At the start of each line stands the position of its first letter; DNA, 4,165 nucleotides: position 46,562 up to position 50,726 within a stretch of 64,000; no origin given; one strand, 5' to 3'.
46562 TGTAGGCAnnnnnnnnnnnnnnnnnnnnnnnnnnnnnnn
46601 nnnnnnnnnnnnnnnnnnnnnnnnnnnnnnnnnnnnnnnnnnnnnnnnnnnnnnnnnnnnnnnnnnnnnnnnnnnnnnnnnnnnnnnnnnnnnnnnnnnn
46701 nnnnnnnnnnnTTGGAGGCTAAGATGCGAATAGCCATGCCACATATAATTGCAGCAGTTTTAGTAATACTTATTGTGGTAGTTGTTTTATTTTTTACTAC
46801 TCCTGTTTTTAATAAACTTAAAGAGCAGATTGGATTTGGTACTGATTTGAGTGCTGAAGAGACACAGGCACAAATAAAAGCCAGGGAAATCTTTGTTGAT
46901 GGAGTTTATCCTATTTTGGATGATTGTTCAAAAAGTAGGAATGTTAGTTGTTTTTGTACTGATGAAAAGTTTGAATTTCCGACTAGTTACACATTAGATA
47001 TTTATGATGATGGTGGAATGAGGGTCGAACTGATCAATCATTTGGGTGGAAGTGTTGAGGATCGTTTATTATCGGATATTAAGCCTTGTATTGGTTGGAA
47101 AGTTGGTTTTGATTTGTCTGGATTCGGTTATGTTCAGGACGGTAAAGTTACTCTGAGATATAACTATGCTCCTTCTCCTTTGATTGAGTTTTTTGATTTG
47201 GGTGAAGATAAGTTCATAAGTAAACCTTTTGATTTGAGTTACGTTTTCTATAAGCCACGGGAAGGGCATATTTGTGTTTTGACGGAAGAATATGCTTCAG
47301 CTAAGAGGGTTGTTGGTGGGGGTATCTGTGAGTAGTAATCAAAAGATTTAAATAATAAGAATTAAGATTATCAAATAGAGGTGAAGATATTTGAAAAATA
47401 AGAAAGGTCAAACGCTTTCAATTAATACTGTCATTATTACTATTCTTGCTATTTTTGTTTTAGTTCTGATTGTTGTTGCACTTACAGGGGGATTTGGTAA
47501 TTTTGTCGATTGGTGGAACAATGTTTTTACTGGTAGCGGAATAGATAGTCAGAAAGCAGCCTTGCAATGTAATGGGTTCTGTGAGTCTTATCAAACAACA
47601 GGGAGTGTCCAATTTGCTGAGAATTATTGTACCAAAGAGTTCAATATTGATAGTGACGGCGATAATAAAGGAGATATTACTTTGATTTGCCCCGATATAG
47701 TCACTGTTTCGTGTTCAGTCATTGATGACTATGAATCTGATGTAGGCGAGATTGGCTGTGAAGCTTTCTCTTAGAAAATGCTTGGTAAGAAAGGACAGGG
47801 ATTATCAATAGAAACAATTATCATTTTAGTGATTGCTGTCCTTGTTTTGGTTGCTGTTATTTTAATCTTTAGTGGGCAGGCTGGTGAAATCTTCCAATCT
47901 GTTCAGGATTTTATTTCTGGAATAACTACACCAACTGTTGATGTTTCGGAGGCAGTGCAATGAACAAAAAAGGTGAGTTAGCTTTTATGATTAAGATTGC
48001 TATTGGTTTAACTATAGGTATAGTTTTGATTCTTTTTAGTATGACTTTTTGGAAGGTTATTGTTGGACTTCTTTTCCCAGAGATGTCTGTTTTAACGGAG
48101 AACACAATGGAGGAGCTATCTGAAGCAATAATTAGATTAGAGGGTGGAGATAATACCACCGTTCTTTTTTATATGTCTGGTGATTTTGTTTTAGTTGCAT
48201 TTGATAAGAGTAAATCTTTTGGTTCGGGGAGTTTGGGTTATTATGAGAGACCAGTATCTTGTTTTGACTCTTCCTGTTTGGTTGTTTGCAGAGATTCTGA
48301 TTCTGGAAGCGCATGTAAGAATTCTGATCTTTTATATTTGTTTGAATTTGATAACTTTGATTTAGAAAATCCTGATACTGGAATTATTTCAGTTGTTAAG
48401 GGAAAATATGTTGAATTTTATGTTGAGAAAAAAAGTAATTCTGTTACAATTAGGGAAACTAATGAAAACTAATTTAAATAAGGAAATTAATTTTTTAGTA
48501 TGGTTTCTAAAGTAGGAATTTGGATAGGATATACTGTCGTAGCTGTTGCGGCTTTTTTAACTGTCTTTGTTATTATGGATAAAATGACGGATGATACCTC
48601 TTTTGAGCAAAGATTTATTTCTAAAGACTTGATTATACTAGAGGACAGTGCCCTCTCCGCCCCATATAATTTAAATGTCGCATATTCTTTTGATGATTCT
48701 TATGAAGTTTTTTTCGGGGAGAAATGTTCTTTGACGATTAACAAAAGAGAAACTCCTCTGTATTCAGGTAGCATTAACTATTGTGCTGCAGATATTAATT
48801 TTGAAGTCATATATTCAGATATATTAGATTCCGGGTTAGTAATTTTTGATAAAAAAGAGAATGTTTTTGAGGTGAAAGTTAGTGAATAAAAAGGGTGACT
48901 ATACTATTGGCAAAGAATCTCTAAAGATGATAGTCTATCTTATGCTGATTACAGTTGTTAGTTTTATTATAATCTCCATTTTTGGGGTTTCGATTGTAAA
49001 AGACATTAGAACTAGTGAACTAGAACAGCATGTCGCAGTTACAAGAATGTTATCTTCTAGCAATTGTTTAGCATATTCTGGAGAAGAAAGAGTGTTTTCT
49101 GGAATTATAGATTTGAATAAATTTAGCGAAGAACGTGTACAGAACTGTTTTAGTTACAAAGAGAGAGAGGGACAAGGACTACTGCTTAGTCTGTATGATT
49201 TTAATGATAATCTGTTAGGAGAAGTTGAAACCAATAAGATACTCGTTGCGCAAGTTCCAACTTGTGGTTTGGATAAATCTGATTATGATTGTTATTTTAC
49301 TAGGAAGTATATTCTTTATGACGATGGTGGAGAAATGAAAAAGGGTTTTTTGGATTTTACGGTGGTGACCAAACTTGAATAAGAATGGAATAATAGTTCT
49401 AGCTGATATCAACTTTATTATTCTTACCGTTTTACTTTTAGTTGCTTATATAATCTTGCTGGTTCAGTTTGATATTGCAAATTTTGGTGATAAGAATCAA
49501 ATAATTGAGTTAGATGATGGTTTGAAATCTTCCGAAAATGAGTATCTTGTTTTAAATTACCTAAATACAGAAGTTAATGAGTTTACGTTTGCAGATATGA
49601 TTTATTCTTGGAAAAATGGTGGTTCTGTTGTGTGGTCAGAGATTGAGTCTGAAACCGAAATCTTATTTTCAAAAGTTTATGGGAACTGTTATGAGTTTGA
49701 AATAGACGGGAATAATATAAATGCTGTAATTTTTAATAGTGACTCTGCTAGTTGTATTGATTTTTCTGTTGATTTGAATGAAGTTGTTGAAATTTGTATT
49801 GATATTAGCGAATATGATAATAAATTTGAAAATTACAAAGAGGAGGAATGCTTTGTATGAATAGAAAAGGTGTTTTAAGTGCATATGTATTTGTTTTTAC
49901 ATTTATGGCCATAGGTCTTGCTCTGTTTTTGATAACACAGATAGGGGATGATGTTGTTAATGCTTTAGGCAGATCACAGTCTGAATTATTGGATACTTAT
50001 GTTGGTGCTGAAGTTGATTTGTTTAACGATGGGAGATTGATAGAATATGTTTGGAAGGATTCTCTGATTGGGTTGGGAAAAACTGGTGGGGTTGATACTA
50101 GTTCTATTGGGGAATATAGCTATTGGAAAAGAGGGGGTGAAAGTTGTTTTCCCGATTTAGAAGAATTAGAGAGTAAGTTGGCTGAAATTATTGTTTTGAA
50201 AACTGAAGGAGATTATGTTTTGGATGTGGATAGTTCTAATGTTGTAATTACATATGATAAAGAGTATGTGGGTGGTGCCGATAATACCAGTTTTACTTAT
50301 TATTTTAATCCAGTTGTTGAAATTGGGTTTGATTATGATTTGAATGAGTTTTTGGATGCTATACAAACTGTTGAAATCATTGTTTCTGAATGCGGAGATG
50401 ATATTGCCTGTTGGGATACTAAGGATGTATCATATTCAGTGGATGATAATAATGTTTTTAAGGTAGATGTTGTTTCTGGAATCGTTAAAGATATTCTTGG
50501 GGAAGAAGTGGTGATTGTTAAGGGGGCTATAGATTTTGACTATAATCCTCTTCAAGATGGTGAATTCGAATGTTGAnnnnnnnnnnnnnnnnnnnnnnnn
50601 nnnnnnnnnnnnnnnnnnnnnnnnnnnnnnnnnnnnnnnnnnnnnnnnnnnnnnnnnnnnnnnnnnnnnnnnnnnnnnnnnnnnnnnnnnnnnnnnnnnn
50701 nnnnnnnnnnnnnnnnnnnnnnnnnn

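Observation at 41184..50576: Large type-IV-pilus-like locus: extended FlaI-like ATPase, FlaJ-like platform and at least ten consecutive pilin-like genes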

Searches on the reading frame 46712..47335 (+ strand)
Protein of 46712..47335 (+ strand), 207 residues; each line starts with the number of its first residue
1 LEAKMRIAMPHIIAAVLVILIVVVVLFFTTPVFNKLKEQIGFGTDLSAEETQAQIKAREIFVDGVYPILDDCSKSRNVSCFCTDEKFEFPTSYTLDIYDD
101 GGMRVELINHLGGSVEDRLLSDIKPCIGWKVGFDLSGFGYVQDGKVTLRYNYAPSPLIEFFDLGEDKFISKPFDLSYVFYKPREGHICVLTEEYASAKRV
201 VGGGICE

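Call 3: search_protein_families(library=pfam, proteins=[window:46712-47335:+], max_evalue=1)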
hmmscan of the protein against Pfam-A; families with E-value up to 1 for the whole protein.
window:46712-47335:+ (207 aa): 2 families
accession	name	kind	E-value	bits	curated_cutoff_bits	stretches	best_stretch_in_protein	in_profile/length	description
PF13786.12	DUF4179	-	0.23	12.3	30.1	1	7-40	4-37/94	Domain of unknown function (DUF4179)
PF08592.16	Anthrone_oxy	-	0.25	12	27.3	1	12-53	41-80/106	Anthrone oxygenase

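Call 8: search_protein_families(library=ncbifam, proteins=[window:46712-47335:+], max_evalue=1)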
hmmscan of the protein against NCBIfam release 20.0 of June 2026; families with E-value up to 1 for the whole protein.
window:46712-47335:+ (207 aa): 3 families
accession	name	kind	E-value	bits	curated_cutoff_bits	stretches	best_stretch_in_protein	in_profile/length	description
NF033912.1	msc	subfamily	0.061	12.5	100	1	7-55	181-229/365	mechanosensitive ion channel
NF052606.1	T4PiliAsmPilCMyx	equivalog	0.085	11.7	700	1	4-67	180-241/419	type IV pilus assembly protein PilC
NF011110.0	PRK14538.1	equivalog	0.29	9.1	707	1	3-52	3-52/838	putative bifunctional signaling protein/50S ribosomal protein L9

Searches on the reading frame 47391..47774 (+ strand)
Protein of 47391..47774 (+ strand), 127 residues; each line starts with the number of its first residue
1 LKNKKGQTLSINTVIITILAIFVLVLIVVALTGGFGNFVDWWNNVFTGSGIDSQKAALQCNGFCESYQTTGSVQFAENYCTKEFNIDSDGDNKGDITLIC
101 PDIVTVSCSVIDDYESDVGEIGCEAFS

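Call 3: search_protein_families(library=pfam, proteins=[window:47391-47774:+], max_evalue=1)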
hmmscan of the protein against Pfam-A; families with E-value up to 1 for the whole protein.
window:47391-47774:+ (127 aa): 2 families
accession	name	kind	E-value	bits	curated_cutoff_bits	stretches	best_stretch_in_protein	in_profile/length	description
PF13786.12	DUF4179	-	0.08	13.8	30.1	1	14-57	9-55/94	Domain of unknown function (DUF4179)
PF07219.19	HemY_N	-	0.2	12.2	31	1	9-57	14-62/107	HemY protein N-terminus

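Call 8: search_protein_families(library=ncbifam, proteins=[window:47391-47774:+], max_evalue=1)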
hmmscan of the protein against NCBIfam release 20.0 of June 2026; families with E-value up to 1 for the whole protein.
window:47391-47774:+ (127 aa): 2 families
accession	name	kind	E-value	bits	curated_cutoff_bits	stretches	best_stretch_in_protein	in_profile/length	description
NF033935.1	inclusion_IncB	equivalog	0.0015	18.4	50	1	13-50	10-47/78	inclusion membrane protein IncB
NF042931.1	SAG1386_EF1546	equivalog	0.11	12.6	80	1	4-31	19-46/158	SAG1386/EF1546 family surface-associated protein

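Call 43: find_homologous_proteins(query=A4, max_evalue=0.001)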
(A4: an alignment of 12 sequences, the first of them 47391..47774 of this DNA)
Query A4 (12 sequences) (127 aa, profile of the alignment): 208 proteins with E <= 0.001 among 4272 candidates; the best 120 are listed.
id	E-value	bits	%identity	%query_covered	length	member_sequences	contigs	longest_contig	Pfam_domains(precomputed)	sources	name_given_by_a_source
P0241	6.8e-43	163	60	87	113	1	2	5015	-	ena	-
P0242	1.0e-42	163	60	86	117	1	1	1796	-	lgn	-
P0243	1.2e-42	163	98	100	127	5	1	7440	-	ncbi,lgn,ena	-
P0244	4.1e-42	161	59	87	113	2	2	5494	-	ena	-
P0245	7.7e-42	160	60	99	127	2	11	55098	-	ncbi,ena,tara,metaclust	tara:strand:- start:1787 stop:2170 length:384 start_codon:yes stop_codon:yes gene_type:complete|meta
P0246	4.3e-41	158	59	99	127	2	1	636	-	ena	-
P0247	3.0e-40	155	59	99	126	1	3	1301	-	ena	-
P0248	9.7e-40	153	60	98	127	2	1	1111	-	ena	-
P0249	1.3e-39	153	57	99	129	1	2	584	-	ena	-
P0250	1.0e-38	150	60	98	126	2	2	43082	-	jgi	jgi:hypothetical protein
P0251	2.0e-38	149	54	98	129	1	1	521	-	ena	-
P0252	2.7e-38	148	55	87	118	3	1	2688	-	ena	-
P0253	5.6e-38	147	38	87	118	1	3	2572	-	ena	-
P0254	6.4e-38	147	60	89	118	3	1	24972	-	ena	-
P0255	1.0e-37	147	43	87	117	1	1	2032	-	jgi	jgi:hypothetical protein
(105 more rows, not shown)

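Call 68: search_solved_structures(query=A4, max_evalue=5)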
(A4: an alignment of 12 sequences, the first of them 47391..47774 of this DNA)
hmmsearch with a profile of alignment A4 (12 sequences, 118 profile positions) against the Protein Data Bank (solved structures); distinct sequences matched with E-value up to 5: 1.
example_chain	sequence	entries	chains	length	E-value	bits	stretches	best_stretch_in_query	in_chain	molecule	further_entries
8r5v_A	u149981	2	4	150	0.065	16.5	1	19-117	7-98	Ribonuclease pancreatic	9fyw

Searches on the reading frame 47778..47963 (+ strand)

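Call 3: search_protein_families(library=pfam, proteins=[window:47778-47963:+], max_evalue=1)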
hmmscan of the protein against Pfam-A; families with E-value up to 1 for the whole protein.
window:47778-47963:+ (61 aa): 4 families
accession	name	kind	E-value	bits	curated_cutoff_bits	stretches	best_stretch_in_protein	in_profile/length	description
PF01594.21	AI-2E_transport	-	0.0014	18.3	34.3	1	8-58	50-102/327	AI-2E family transporter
PF06103.16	DUF948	-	0.011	16.4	37.2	1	14-59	3-48/89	Bacterial protein of unknown function (DUF948)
PF12555.13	SteA-like_C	-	0.044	14.3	26.4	1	9-44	11-46/52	SteA-like C-terminal domain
PF20456.3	DUF6709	-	0.11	11.8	27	1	10-47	185-223/339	Family of unknown function (DUF6709)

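Call 8: search_protein_families(library=ncbifam, proteins=[window:47778-47963:+], max_evalue=1)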
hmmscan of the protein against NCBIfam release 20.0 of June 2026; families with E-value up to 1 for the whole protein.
window:47778-47963:+ (61 aa): 1 family
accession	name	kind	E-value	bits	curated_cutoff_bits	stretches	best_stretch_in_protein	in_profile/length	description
NF033861.1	sm_mem_Ecr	equivalog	0.016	14.9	33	1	12-34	5-27/46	Ecr family regulatory small membrane protein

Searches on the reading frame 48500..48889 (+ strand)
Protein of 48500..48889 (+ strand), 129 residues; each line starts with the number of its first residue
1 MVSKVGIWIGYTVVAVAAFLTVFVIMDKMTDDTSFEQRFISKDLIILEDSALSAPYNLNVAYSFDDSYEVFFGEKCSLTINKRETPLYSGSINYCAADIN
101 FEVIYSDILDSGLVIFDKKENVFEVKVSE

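Call 3: search_protein_families(library=pfam, proteins=[window:48500-48889:+], max_evalue=1)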
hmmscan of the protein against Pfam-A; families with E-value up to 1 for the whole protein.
window:48500-48889:+ (129 aa): 1 family
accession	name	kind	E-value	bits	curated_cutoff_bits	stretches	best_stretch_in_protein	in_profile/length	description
PF14147.11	Spore_YhaL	-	0.09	12.9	27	1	7-42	3-36/52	Sporulation protein YhaL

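Call 66: search_solved_structures(query=A6, max_evalue=5)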
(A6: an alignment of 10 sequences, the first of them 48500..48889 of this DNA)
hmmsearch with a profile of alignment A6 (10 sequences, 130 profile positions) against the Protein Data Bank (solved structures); distinct sequences matched with E-value up to 5: 3.
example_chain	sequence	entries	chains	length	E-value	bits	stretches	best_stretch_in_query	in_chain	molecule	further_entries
1viw_B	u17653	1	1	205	0.65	13.1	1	43-69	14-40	ALPHA-AMYLASE-INHIBITOR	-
5j7d_A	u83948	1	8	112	0.75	12.9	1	10-91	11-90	Designed Thioredoxin dF106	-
4c0h_A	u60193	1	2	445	1.4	12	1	60-105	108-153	MRNA CLEAVAGE AND POLYADENYLATION FACTOR CLP1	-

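Call 82: search_protein_families(library=ncbifam, proteins=[window:48500-48889:+], max_evalue=0.01)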
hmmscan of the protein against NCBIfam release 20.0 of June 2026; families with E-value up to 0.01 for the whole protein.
window:48500-48889:+ (129 aa): 0 families

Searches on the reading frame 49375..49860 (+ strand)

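Call 4: search_protein_families(library=pfam, proteins=[window:49375-49860:+], max_evalue=1)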
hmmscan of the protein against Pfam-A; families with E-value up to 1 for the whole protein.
window:49375-49860:+ (161 aa): 1 family
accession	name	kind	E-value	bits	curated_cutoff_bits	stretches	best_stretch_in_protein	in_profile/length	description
PF08033.17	Sec23_BS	-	0.21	12.7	33.5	1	94-133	12-50/86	Sec23/Sec24 beta-sandwich domain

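Call 8: search_protein_families(library=ncbifam, proteins=[window:49375-49860:+], max_evalue=1)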
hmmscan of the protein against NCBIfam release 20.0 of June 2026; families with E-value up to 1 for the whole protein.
window:49375-49860:+ (161 aa): 0 families

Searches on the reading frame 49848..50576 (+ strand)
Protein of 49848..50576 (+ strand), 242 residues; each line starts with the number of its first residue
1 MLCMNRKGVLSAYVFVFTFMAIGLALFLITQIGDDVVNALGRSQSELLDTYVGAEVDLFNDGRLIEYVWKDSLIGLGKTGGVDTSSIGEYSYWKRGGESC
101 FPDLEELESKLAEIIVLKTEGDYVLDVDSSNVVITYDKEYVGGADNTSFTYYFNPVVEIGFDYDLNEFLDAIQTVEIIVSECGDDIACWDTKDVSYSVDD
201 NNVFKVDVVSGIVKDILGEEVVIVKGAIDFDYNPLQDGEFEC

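Call 4: search_protein_families(library=pfam, proteins=[window:49848-50576:+], max_evalue=1)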
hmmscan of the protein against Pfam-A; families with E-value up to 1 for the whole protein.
window:49848-50576:+ (242 aa): 1 family
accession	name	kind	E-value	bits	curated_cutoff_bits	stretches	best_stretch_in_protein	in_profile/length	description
PF24913.1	HTH_AAA_fung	-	0.28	11.7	27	1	117-176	61-120/120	Fungal AAA protein, C-terminal winged helix domain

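Call 8: search_protein_families(library=ncbifam, proteins=[window:49848-50576:+], max_evalue=1)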
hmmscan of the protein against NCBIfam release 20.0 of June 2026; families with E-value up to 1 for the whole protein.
window:49848-50576:+ (242 aa): 1 family
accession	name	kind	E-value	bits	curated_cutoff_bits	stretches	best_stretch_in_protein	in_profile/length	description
NF045957.1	MHO_1590_dom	subfamily_domain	0.39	11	42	1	197-236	18-55/81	MHO_1590 family protein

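Call 67: search_solved_structures(query=A7, max_evalue=5)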
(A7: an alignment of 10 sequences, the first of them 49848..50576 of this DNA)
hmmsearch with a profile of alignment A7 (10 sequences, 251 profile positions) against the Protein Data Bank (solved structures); distinct sequences matched with E-value up to 5: 1.
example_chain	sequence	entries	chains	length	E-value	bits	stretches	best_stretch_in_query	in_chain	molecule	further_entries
1hom_A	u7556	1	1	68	0.85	12.5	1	158-212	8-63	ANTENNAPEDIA PROTEIN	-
